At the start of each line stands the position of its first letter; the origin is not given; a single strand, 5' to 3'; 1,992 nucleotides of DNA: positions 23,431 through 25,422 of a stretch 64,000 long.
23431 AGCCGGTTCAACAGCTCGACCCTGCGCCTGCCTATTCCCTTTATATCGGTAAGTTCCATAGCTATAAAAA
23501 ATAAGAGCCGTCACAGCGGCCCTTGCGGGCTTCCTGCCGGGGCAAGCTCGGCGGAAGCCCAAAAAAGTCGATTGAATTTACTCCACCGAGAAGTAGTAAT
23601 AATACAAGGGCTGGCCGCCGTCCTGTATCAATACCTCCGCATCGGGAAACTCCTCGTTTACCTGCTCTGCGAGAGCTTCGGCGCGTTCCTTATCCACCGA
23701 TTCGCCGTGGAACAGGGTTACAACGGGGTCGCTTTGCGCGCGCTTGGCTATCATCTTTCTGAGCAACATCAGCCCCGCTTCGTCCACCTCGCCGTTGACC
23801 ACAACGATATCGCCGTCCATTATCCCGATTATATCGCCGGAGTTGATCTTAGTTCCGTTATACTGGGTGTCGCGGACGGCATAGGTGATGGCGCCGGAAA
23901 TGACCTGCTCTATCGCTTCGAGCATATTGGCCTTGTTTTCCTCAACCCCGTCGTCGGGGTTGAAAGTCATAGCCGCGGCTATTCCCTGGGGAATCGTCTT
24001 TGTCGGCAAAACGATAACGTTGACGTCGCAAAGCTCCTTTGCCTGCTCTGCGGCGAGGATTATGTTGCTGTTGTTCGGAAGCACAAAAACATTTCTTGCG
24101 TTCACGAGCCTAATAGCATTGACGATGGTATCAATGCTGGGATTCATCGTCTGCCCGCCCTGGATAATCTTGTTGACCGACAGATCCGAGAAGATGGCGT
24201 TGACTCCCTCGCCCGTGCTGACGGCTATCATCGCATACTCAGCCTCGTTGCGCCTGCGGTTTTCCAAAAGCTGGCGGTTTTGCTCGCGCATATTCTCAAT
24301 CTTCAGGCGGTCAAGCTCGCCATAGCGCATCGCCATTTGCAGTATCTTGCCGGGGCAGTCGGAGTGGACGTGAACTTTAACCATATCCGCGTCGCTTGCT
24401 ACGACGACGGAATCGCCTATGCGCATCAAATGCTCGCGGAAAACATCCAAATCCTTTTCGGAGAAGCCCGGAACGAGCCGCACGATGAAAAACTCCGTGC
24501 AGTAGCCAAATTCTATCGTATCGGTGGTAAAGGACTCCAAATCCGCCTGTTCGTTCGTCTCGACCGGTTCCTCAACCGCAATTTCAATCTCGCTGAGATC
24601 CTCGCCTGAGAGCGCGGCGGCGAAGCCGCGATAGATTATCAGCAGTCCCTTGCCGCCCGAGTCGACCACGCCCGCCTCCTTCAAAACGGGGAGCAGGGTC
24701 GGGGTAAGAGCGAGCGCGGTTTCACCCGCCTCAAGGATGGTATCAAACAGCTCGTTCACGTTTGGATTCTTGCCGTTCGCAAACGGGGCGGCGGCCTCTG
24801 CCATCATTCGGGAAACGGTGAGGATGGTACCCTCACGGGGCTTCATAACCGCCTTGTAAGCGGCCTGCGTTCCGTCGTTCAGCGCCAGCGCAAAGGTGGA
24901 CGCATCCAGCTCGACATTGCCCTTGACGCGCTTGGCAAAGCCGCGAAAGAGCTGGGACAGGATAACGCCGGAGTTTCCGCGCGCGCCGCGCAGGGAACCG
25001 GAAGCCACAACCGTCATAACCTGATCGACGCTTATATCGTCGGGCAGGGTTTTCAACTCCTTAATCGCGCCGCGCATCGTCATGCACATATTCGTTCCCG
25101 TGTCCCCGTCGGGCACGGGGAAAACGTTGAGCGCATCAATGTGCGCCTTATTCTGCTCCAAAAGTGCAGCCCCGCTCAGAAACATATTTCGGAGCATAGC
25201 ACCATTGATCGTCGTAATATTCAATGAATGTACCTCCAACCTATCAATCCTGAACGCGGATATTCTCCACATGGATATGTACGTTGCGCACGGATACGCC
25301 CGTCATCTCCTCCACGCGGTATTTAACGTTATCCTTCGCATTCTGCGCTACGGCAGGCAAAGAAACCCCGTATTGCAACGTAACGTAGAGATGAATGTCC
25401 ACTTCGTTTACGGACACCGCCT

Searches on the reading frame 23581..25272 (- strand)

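Call 9: search_protein_families(library=pfam, proteins=[window:23581-25272:-], max_evalue=0.001)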
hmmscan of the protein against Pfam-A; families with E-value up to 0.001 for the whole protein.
window:23581-25272:- (564 aa): 3 families
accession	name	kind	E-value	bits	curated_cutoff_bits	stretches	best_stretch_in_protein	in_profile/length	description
PF13684.11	FakA-like_C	-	1.4e-79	266.9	23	1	347-564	1-216/216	Fatty acid kinase subunit A-like, C-terminal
PF02734.22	Dak2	-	6.6e-41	140.5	27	1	52-218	1-173/174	DAK2 domain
PF21645.3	FakA-like_M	-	8.7e-27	93.2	24.9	1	254-334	1-79/80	Fatty acid kinase subunit A-like, middle domain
